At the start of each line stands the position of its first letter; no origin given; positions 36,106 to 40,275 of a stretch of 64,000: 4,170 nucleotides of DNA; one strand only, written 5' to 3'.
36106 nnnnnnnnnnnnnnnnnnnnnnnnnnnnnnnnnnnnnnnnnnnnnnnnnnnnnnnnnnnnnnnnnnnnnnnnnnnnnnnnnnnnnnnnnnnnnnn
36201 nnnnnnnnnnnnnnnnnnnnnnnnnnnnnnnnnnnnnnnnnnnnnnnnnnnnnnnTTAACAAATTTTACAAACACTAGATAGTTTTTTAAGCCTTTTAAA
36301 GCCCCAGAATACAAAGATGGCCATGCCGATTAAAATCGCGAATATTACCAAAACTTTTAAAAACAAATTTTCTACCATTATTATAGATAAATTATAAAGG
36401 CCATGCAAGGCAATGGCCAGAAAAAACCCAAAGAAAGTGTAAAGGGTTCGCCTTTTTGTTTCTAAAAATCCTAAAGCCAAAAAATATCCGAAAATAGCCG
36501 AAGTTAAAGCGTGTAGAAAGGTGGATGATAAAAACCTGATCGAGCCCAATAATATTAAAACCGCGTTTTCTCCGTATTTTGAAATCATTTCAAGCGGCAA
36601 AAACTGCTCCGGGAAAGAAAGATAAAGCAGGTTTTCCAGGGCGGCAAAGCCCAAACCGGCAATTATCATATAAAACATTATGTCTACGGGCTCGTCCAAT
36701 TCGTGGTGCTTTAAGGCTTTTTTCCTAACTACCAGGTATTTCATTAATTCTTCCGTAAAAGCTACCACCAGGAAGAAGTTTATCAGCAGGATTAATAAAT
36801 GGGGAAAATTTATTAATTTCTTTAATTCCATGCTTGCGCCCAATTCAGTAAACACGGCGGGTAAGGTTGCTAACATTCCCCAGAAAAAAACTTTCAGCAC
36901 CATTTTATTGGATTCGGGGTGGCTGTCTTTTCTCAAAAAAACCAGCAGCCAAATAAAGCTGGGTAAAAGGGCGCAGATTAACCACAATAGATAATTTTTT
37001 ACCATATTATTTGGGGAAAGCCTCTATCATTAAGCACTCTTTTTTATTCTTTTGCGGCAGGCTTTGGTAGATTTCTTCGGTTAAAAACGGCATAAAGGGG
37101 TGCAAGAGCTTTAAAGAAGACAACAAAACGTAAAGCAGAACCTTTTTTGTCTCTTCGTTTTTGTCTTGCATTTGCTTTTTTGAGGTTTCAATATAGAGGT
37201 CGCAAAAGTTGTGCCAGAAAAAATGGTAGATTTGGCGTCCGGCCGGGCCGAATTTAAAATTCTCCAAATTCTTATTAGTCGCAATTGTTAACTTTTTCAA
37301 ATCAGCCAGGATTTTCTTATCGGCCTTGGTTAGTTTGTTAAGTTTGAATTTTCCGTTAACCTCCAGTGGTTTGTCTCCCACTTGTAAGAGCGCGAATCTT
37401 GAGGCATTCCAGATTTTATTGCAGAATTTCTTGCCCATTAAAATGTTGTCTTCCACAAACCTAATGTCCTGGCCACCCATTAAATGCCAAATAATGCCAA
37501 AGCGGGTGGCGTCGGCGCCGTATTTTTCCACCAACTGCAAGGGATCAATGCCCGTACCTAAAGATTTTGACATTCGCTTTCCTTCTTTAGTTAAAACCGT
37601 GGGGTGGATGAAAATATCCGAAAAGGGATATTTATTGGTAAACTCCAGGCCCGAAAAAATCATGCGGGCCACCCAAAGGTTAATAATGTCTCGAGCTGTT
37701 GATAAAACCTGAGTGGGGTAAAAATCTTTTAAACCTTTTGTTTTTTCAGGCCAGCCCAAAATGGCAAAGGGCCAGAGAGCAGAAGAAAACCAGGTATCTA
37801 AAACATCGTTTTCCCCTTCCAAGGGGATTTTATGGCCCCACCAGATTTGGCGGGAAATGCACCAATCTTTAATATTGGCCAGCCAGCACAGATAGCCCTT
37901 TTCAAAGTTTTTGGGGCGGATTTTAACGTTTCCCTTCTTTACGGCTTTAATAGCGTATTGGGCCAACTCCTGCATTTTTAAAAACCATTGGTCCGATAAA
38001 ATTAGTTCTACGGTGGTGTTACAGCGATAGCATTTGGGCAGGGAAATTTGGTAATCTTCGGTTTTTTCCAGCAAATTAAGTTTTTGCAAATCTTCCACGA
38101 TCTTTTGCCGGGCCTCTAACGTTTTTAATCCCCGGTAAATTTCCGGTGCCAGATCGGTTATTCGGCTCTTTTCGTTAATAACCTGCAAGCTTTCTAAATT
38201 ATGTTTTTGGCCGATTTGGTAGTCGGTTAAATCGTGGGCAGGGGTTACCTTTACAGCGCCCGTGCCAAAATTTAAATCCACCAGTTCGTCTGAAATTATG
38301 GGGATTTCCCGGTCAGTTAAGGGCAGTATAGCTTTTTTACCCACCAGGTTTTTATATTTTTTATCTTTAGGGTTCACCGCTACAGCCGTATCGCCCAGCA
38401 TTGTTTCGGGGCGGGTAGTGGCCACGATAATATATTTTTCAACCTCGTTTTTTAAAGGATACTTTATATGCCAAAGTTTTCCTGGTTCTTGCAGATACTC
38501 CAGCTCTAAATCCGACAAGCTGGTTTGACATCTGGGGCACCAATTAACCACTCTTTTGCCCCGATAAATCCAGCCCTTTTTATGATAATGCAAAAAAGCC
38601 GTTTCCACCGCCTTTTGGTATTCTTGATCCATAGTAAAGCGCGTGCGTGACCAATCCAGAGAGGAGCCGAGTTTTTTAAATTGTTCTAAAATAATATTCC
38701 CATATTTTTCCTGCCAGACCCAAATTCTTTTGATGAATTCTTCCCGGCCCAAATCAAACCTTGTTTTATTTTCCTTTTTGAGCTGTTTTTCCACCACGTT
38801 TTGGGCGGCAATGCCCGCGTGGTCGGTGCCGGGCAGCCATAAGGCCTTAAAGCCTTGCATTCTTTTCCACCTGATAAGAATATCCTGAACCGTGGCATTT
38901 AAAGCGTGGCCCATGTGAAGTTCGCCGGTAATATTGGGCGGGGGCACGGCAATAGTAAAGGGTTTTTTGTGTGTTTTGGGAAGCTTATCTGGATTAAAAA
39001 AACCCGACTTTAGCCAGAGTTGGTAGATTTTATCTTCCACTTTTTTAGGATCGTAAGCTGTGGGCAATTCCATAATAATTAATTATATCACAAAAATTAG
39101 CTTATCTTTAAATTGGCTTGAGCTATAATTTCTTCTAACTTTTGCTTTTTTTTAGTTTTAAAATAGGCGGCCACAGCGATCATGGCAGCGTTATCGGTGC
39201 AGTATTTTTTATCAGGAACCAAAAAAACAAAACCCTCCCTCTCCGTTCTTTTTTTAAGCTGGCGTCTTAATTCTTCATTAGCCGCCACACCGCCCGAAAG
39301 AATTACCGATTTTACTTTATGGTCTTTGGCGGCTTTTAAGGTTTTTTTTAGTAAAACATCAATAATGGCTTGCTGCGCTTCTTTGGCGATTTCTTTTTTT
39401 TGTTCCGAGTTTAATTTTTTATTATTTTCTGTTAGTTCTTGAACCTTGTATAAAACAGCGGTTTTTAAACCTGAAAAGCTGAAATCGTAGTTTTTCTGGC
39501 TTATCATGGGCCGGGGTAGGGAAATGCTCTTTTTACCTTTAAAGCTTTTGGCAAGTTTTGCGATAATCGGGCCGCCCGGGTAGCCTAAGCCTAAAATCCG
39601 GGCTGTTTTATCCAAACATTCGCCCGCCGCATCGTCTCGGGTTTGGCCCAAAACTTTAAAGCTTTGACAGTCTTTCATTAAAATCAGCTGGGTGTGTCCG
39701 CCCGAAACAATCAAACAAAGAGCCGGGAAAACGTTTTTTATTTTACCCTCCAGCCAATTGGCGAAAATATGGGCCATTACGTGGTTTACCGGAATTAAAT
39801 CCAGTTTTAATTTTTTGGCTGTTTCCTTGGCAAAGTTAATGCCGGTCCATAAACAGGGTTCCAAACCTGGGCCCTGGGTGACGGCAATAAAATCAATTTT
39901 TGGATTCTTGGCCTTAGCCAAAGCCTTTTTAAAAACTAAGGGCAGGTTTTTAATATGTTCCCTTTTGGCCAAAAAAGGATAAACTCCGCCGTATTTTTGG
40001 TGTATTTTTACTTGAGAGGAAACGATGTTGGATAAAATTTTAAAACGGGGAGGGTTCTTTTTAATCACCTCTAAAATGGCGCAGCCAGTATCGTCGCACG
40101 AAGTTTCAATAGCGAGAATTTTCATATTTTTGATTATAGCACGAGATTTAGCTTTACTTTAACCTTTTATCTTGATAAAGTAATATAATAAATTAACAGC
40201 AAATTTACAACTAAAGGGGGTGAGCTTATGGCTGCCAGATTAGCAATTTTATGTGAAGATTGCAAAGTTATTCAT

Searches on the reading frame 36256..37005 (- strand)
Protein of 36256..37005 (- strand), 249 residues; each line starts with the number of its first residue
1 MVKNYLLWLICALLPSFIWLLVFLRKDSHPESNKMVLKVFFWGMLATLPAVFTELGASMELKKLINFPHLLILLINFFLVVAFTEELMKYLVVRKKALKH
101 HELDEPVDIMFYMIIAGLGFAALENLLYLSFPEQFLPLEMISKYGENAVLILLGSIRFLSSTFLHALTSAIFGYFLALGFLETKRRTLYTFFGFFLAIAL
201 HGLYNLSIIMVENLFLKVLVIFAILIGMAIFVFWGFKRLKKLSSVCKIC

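Call 10: search_protein_families(library=pfam, proteins=[window:36256-37005:-], max_evalue=0.001)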
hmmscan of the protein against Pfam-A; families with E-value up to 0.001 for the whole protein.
window:36256-37005:- (249 aa): 1 family
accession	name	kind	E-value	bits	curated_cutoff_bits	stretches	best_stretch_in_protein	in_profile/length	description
PF13367.11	PrsW-protease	-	6.2e-29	101.4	23.5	1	32-226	2-194/196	PrsW family intramembrane metalloprotease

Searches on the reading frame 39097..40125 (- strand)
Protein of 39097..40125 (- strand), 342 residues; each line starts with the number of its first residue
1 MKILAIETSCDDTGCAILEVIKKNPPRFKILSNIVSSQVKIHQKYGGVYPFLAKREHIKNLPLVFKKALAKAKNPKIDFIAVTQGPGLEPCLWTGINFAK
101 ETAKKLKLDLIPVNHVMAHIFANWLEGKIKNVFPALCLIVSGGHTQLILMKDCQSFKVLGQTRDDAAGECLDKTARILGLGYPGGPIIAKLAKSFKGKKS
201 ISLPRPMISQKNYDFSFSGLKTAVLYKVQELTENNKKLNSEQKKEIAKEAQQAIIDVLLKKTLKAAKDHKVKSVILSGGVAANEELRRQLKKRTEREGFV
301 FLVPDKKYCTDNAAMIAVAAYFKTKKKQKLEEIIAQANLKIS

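Call 10: search_protein_families(library=pfam, proteins=[window:39097-40125:-], max_evalue=0.001)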
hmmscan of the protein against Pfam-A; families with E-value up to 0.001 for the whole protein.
window:39097-40125:- (342 aa): 2 families
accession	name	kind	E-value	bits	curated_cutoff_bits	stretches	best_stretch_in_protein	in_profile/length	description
PF00814.31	TsaD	-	2.2e-86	290.3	24.8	1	29-317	1-263/264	tRNA N6-adenosine threonylcarbamoyltransferase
PF22521.2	HypF_C_2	-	2e-11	44.6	27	1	194-312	114-235/241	Carbamoyltransferase, Kae1-like Domain, second subdomain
